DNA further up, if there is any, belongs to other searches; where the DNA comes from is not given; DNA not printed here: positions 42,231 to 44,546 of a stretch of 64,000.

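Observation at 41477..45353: ATPase-dead RecQ-fold protein fused to ComF-type phosphoribosyltransferase, operonic with dprA and divergent from a Cas4-like nuclease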

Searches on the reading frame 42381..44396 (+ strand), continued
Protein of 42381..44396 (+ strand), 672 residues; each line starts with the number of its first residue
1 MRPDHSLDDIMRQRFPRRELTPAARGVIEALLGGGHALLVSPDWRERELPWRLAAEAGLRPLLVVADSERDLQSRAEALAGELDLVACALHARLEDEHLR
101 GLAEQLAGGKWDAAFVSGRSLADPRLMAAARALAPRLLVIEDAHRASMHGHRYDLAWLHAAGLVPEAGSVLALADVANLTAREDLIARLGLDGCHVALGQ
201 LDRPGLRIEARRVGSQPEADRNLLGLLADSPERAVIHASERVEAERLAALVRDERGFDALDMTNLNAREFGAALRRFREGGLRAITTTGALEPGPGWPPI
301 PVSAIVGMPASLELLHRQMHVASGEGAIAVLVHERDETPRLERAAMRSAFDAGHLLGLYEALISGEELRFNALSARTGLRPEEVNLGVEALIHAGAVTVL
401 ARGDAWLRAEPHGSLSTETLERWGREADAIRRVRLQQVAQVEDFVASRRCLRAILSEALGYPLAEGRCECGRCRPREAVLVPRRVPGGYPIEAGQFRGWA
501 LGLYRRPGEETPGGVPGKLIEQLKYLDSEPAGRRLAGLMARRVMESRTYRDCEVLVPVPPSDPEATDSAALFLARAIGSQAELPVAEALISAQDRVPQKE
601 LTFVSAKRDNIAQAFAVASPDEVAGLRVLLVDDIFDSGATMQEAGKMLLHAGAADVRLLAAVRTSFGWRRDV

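Call 44: search_protein_families(library=pfam, proteins=[P0030, P0034, P0036, P0040, P0042, P0046, P0049, P0061, P0038], max_evalue=0.01)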
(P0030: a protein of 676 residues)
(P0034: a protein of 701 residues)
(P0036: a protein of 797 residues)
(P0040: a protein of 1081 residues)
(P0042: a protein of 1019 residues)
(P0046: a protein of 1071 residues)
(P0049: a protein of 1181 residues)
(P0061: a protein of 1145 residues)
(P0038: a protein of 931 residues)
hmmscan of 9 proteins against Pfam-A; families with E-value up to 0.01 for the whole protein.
P0030 (676 aa): 6 families
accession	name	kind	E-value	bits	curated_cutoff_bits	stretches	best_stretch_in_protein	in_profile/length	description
PF00270.35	DEAD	-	1.9e-26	93.2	26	1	13-177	2-166/167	DEAD/DEAH box helicase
PF00271.37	Helicase_C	-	2e-23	83.2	23.5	1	212-320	2-110/110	Helicase conserved C-terminal domain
PF00156.33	Pribosyltran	-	2.8e-12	46.7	26.3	1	574-668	40-125/158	Phosphoribosyl transferase domain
PF16124.10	RecQ_Zn_bind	-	5.2e-12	46.8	25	1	427-475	16-65/66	RecQ zinc-binding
PF04851.21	ResIII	-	5e-06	27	22.5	1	12-170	5-162/164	Type III restriction enzyme, res subunit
PF25199.1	nSTAND_NTPase5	-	0.00098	19.4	34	0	605-671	72-136/145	Novel STAND NTPase 5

P0034 (701 aa): 4 families
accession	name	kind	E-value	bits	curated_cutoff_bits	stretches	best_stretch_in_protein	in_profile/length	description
PF00270.35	DEAD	-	2.5e-24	86.3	26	1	35-197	1-164/167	DEAD/DEAH box helicase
PF00271.37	Helicase_C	-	9.7e-22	77.8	23.5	1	235-343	2-110/110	Helicase conserved C-terminal domain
PF16124.10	RecQ_Zn_bind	-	1.4e-09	39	25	1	433-499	8-65/66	RecQ zinc-binding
PF00156.33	Pribosyltran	-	1.2e-06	28.3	26.3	1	640-692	79-124/158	Phosphoribosyl transferase domain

P0036 (797 aa): 5 families
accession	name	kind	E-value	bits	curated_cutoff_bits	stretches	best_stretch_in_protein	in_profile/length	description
PF00270.35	DEAD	-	3.1e-26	92.6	26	1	26-191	1-166/167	DEAD/DEAH box helicase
PF00271.37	Helicase_C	-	9.2e-21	74.6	23.5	1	226-334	2-110/110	Helicase conserved C-terminal domain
PF16124.10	RecQ_Zn_bind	-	8.1e-10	39.7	25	1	445-490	19-66/66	RecQ zinc-binding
PF00156.33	Pribosyltran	-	1.1e-05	25.3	26.3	1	740-795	79-130/158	Phosphoribosyl transferase domain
PF04851.21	ResIII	-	5.3e-05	23.6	22.5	1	25-183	4-161/164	Type III restriction enzyme, res subunit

P0040 (1081 aa): 17 families
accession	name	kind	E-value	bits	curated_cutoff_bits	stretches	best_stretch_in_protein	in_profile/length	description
PF00270.35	DEAD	-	8.7e-26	91.1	26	1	24-187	1-165/167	DEAD/DEAH box helicase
PF14493.12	HTH_40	-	1.7e-22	79.9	27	1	656-740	5-89/89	Helix-turn-helix domain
PF00271.37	Helicase_C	-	5.4e-22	78.6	23.5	1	223-331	2-110/110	Helicase conserved C-terminal domain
PF13646.12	HEAT_2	-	1.6e-13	51.2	27.7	1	778-861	1-84/88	HEAT repeats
PF16124.10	RecQ_Zn_bind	-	1.8e-11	45.1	25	1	457-504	18-66/66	RecQ zinc-binding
PF09382.16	RQC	-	5.3e-11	42.8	23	1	528-632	14-107/114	RQC domain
PF04851.21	ResIII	-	6.1e-09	36.4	22.5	1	22-181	3-162/164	Type III restriction enzyme, res subunit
PF02985.28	HEAT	-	3.1e-08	33.6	23.5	0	810-836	3-28/31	HEAT repeat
PF13513.12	HEAT_EZ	-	1.6e-07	32.1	27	1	792-835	3-55/55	HEAT-like repeat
PF00156.33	Pribosyltran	-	2.5e-07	30.6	26.3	1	988-1074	45-124/158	Phosphoribosyl transferase domain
PF03130.22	HEAT_PBS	-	1.2e-06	28.8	20.9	0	792-817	1-26/27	PBS lyase HEAT-like repeat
PF09339.16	HTH_IclR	-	7.4e-06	26.1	22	0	660-695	15-50/52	IclR helix-turn-helix domain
PF13412.12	HTH_24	-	1.7e-05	24.8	21.9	0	663-693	17-47/48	Winged helix-turn-helix DNA-binding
PF14572.12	Pribosyl_synth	-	0.00044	20.7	27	1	1015-1072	61-118/184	Phosphoribosyl synthetase-associated domain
PF00514.29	Arm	-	0.001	19.5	20.6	0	808-834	13-38/41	Armadillo/beta-catenin-like repeat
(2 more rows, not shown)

P0042 (1019 aa): 9 families
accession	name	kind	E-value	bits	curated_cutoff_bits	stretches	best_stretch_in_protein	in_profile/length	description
PF00270.35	DEAD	-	3.5e-27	95.6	26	1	18-179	1-164/167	DEAD/DEAH box helicase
PF00271.37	Helicase_C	-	2.5e-24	86.1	23.5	1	217-326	2-110/110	Helicase conserved C-terminal domain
PF14493.12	HTH_40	-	7.2e-24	84.3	27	1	612-700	1-89/89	Helix-turn-helix domain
PF09382.16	RQC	-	3e-14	53.3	23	1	497-595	10-108/114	RQC domain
PF16124.10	RecQ_Zn_bind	-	2e-12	48.1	25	1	427-476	16-66/66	RecQ zinc-binding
PF13646.12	HEAT_2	-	1.3e-08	35.5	27.7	1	740-794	33-86/88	HEAT repeats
PF00156.33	Pribosyltran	-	2.2e-08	34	26.3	1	930-1006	48-118/158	Phosphoribosyl transferase domain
PF04851.21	ResIII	-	3.1e-07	30.9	22.5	1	17-174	4-161/164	Type III restriction enzyme, res subunit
PF13401.12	AAA_22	-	0.001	19.8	27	0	33-143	7-97/130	AAA domain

P0046 (1071 aa): 8 families
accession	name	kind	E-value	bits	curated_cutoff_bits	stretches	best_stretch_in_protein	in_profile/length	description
PF00270.35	DEAD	-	2.4e-25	89.6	26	1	19-181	1-165/167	DEAD/DEAH box helicase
PF14493.12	HTH_40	-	1.9e-21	76.5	27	1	622-707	3-89/89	Helix-turn-helix domain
PF00271.37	Helicase_C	-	6.3e-21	75.1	23.5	1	217-327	1-110/110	Helicase conserved C-terminal domain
PF09382.16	RQC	-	4.1e-19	68.9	23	1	508-605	14-111/114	RQC domain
PF16124.10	RecQ_Zn_bind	-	6.2e-11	43.3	25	1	432-481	16-66/66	RecQ zinc-binding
PF00156.33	Pribosyltran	-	6.8e-07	29.2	26.3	1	977-1064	43-124/158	Phosphoribosyl transferase domain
PF04851.21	ResIII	-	0.00014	22.2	22.5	1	18-176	4-162/164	Type III restriction enzyme, res subunit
PF11382.13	MctB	-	0.0042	17.3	25.6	0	1004-1067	57-123/306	Copper transport outer membrane protein, MctB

P0049 (1181 aa): 12 families
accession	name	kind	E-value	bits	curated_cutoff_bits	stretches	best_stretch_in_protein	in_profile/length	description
PF00270.35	DEAD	-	1e-29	103.9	26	1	227-388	1-164/167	DEAD/DEAH box helicase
PF13646.12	HEAT_2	-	1.7e-23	83.1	27.7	2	880-967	1-87/88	HEAT repeats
PF00271.37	Helicase_C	-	6.1e-22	78.4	23.5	1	427-540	3-110/110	Helicase conserved C-terminal domain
PF09382.16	RQC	-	5.3e-18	65.3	23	1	728-824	14-110/114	RQC domain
PF16124.10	RecQ_Zn_bind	-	4.5e-12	47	25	1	646-693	17-65/66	RecQ zinc-binding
PF00156.33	Pribosyltran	-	2.2e-10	40.5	26.3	1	1087-1173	43-123/158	Phosphoribosyl transferase domain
PF03130.22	HEAT_PBS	-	9e-10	38.5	20.9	1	895-920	2-27/27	PBS lyase HEAT-like repeat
PF13513.12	HEAT_EZ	-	3.6e-08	34.2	27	1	895-937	4-55/55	HEAT-like repeat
PF04851.21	ResIII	-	4.6e-08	33.6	22.5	1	226-384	4-162/164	Type III restriction enzyme, res subunit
PF02985.28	HEAT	-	4.8e-08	33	23.5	0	912-938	3-28/31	HEAT repeat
PF14572.12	Pribosyl_synth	-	1.7e-05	25.3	27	1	1123-1175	69-121/184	Phosphoribosyl synthetase-associated domain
PF00514.29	Arm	-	0.0044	17.5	20.6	0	910-937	13-39/41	Armadillo/beta-catenin-like repeat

P0061 (1145 aa): 12 families
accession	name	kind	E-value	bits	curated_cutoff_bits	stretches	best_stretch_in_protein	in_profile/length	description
PF00270.35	DEAD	-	1.1e-25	90.7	26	1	27-189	1-164/167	DEAD/DEAH box helicase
PF09382.16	RQC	-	1.4e-25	89.7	23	2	517-613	14-110/114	RQC domain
PF00271.37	Helicase_C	-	2.8e-24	85.9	23.5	1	226-338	2-110/110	Helicase conserved C-terminal domain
PF13646.12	HEAT_2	-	1e-23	83.8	27.7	2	851-936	2-86/88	HEAT repeats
PF14493.12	HTH_40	-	1.6e-20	73.6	27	1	631-716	4-89/89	Helix-turn-helix domain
PF16124.10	RecQ_Zn_bind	-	7.5e-12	46.3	25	1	443-492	16-66/66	RecQ zinc-binding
PF03130.22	HEAT_PBS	-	2.5e-10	40.2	20.9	1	864-889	1-26/27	PBS lyase HEAT-like repeat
PF00156.33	Pribosyltran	-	5.4e-09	36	26.3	1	1050-1132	42-118/158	Phosphoribosyl transferase domain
PF04851.21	ResIII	-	8.5e-08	32.7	22.5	1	24-183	2-161/164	Type III restriction enzyme, res subunit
PF02985.28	HEAT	-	4.9e-07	29.9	23.5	0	850-876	2-28/31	HEAT repeat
PF13513.12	HEAT_EZ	-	5.1e-07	30.5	27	1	876-907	25-55/55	HEAT-like repeat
PF00514.29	Arm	-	0.00043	20.7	20.6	0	875-907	6-39/41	Armadillo/beta-catenin-like repeat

P0038 (931 aa): 8 families
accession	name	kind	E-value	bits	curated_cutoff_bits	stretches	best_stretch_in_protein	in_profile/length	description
PF00270.35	DEAD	-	7.2e-28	97.8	26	1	20-183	1-165/167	DEAD/DEAH box helicase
PF14493.12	HTH_40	-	3.1e-21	75.9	27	1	624-710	1-88/89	Helix-turn-helix domain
PF00271.37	Helicase_C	-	3.2e-20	72.9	23.5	1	220-328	2-110/110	Helicase conserved C-terminal domain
PF09382.16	RQC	-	3.4e-13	49.8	23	1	510-606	14-110/114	RQC domain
PF16124.10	RecQ_Zn_bind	-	4.8e-10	40.5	25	1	435-485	15-65/66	RecQ zinc-binding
PF04851.21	ResIII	-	5.2e-06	26.9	22.5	1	19-178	4-162/164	Type III restriction enzyme, res subunit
PF00156.33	Pribosyltran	-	5.3e-05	23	26.3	1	857-920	62-118/158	Phosphoribosyl transferase domain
PF09339.16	HTH_IclR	-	0.0014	18.8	22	0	624-666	7-49/52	IclR helix-turn-helix domain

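Call 48: find_encoding_contigs(protein=P0034, flank=6000, max_places=3)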
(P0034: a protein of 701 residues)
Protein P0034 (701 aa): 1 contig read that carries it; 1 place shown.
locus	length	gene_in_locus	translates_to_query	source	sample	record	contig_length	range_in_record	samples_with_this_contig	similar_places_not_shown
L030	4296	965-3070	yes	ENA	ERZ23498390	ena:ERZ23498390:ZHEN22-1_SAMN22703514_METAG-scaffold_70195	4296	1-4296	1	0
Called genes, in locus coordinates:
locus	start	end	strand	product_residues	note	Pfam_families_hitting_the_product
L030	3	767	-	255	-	?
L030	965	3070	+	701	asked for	PF00270:DEAD, PF00271:Helicase_C, PF16124:RecQ_Zn_bind, PF00156:Pribosyltran (weak)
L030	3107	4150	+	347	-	PF02481:DNA_processg_A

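Call 49: find_encoding_contigs(protein=P0001, flank=10000, max_places=1)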
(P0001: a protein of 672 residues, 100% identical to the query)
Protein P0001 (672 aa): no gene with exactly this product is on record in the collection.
